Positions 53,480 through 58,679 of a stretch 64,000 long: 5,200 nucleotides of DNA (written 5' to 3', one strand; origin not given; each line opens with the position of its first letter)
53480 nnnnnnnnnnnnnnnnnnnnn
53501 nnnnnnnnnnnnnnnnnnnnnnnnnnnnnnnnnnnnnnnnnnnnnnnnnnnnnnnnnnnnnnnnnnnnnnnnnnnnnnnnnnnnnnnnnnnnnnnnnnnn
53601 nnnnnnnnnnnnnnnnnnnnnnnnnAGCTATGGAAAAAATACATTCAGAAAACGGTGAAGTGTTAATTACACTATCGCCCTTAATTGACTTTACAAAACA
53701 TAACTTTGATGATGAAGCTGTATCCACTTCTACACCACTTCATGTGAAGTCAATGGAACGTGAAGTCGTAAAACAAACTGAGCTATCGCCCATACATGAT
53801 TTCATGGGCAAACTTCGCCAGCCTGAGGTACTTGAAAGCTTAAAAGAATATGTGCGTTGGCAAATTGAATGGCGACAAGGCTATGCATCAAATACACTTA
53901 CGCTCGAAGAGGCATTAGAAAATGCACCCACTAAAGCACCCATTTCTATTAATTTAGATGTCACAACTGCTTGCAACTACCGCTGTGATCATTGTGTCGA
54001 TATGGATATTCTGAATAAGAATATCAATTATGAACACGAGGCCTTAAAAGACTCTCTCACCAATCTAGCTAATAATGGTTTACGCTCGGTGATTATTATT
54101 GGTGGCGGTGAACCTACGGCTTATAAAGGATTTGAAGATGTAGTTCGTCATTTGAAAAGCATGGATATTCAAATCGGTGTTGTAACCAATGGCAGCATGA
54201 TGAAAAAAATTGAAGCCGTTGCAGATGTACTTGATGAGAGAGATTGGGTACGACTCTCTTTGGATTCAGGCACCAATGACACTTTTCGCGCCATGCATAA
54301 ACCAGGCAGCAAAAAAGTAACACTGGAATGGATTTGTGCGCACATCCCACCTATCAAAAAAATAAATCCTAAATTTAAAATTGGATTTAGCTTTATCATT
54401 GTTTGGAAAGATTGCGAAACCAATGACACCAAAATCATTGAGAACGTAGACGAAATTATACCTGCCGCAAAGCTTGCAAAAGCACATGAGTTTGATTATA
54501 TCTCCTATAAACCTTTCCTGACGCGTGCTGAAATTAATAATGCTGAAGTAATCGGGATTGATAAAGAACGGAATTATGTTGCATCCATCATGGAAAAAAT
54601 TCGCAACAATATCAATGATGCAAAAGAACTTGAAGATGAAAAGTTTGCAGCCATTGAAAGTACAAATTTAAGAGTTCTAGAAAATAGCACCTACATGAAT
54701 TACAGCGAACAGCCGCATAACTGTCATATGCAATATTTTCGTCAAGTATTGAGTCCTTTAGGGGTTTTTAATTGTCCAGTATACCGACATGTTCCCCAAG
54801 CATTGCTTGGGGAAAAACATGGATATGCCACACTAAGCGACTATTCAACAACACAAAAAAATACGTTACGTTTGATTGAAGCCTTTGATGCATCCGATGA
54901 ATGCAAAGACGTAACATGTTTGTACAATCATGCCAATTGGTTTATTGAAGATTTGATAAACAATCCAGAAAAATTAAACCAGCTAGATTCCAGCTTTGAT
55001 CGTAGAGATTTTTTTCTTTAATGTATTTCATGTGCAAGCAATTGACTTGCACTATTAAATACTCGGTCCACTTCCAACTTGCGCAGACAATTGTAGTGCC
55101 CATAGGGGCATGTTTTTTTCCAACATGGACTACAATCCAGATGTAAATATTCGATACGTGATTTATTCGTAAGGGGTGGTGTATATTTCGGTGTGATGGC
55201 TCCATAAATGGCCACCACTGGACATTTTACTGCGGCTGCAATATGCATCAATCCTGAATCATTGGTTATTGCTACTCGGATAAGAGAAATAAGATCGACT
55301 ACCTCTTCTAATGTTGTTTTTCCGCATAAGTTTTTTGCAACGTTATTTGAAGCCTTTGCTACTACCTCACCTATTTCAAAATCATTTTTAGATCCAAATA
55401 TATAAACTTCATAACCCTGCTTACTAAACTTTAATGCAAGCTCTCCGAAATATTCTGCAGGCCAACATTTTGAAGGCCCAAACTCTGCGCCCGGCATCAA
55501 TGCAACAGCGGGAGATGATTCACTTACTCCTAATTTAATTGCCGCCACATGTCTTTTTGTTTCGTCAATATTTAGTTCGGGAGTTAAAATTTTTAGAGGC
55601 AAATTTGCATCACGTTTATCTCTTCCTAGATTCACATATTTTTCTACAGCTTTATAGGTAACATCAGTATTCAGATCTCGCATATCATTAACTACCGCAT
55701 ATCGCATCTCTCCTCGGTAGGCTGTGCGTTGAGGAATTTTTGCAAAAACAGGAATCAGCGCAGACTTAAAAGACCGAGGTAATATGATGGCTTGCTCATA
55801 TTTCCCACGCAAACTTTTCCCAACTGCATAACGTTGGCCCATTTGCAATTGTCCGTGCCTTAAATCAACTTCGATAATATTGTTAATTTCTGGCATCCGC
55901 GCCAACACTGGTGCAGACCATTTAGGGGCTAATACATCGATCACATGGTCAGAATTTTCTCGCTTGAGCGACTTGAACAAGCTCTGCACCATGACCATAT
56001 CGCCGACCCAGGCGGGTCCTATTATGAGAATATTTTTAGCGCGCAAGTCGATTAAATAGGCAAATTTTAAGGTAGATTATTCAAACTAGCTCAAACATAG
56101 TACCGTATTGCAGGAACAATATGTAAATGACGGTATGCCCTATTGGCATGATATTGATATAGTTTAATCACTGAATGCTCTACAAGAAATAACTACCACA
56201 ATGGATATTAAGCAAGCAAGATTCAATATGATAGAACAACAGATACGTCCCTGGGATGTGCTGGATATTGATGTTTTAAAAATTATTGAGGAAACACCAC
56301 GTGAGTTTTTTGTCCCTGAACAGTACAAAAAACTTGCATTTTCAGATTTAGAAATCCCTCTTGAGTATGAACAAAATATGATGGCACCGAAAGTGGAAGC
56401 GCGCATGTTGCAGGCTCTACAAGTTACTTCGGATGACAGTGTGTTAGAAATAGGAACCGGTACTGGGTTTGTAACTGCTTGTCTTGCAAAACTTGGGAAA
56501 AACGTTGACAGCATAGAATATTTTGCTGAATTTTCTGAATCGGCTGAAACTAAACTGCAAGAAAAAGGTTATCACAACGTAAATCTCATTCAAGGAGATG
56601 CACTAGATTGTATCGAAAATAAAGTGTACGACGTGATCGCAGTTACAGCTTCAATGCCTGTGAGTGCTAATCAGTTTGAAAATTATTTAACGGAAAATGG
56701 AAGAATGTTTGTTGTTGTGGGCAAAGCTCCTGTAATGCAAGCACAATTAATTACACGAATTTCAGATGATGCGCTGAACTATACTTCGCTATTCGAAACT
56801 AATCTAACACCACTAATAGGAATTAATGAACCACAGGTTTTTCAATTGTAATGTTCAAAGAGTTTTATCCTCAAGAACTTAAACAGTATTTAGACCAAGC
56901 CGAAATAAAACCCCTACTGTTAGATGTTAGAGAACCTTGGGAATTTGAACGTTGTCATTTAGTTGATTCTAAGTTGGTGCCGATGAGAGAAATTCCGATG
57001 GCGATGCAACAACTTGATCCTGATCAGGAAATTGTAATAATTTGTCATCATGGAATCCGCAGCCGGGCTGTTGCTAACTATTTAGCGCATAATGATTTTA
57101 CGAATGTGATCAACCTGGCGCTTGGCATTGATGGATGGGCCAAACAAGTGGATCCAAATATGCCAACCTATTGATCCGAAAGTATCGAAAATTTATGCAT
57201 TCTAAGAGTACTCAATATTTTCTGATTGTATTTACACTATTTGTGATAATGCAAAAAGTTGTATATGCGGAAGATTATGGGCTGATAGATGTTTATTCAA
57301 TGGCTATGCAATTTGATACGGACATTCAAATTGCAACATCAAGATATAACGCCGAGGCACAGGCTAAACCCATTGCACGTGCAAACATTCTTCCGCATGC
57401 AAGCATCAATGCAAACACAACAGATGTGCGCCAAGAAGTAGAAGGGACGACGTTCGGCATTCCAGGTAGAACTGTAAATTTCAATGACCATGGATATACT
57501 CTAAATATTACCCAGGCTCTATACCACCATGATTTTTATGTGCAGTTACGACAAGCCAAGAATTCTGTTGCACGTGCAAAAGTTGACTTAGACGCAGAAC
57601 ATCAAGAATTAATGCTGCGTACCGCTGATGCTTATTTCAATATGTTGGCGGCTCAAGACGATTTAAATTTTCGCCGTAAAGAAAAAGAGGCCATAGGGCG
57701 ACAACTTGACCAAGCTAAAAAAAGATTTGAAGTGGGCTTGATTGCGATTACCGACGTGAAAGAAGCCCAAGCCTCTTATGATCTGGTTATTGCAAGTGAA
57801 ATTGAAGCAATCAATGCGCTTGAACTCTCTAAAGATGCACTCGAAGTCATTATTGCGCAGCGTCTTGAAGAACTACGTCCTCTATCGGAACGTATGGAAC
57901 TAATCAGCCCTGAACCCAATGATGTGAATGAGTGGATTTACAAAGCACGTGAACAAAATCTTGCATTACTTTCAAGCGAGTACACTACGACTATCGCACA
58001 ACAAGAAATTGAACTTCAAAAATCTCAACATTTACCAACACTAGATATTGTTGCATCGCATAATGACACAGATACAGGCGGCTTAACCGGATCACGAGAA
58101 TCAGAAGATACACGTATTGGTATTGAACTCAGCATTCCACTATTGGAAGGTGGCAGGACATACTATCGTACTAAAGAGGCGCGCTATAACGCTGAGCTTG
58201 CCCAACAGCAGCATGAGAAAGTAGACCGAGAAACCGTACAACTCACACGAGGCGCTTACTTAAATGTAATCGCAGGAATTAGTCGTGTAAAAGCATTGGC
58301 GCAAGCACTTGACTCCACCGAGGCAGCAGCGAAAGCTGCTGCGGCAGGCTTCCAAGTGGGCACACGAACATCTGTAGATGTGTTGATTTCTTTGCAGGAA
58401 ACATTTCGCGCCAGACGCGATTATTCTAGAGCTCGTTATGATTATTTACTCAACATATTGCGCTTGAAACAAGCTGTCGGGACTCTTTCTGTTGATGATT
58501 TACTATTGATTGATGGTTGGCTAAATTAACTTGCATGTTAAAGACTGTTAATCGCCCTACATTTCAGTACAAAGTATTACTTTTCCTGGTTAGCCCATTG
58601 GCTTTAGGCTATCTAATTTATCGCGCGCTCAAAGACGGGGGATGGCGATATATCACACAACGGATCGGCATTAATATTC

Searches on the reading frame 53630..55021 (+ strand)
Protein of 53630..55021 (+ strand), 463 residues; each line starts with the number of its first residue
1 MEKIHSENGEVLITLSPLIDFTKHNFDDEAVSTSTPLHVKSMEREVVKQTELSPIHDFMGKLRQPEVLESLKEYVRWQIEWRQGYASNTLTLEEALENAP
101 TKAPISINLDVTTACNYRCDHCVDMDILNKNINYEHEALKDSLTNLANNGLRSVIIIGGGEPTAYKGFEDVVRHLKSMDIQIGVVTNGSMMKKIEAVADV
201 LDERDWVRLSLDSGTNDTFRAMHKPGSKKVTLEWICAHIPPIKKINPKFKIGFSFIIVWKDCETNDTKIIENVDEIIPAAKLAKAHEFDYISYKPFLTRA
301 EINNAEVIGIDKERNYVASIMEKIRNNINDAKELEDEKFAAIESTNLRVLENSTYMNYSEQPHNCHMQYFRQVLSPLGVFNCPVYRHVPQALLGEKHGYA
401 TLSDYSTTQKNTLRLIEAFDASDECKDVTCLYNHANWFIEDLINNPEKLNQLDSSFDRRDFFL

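Call 58: search_protein_families(library=pfam, proteins=[window:53630-55021:+], max_evalue=1e-8)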
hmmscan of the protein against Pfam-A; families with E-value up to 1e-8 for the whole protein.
window:53630-55021:+ (463 aa): 1 family
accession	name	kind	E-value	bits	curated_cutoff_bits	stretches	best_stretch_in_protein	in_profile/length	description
PF04055.27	Radical_SAM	-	6.6e-17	62.6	29.5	1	111-233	3-131/166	Radical SAM superfamily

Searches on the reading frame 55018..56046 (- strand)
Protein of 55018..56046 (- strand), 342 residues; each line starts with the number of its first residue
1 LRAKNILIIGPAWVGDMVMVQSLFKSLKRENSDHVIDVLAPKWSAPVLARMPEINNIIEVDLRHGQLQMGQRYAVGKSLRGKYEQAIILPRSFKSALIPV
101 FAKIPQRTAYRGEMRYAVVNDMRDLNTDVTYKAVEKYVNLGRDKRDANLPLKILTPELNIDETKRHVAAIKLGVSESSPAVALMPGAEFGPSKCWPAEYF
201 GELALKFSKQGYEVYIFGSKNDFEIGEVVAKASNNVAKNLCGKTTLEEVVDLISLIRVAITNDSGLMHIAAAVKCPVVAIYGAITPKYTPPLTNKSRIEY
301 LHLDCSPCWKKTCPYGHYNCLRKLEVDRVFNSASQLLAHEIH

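Call 58: search_protein_families(library=pfam, proteins=[window:55018-56046:-], max_evalue=1e-8)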
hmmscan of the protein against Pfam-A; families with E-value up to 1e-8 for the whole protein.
window:55018-56046:- (342 aa): 1 family
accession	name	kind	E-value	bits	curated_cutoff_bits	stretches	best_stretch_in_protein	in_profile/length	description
PF01075.23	Glyco_transf_9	-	9.4e-64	215.5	22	1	72-318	1-246/247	Glycosyltransferase family 9 (heptosyltransferase)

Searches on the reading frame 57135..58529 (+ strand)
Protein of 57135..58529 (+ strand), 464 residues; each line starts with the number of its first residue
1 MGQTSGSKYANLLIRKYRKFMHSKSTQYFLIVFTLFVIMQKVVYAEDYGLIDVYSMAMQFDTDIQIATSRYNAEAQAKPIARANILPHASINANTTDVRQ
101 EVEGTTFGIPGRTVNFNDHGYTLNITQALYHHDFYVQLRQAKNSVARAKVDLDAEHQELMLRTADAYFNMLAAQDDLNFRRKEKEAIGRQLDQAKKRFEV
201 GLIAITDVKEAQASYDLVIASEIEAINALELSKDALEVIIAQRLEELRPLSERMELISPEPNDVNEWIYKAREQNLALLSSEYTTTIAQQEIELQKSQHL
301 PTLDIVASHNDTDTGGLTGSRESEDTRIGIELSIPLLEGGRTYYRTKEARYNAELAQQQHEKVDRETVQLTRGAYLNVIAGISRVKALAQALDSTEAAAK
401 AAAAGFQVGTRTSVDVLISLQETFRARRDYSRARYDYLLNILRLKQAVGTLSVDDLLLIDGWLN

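Call 58: search_protein_families(library=pfam, proteins=[window:57135-58529:+], max_evalue=1e-8)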
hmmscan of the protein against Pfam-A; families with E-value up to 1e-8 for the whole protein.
window:57135-58529:+ (464 aa): 1 family
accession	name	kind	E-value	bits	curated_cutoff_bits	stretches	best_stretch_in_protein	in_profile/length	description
PF02321.23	OEP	-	4.5e-55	186.8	22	2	265-449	2-187/187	Outer membrane efflux protein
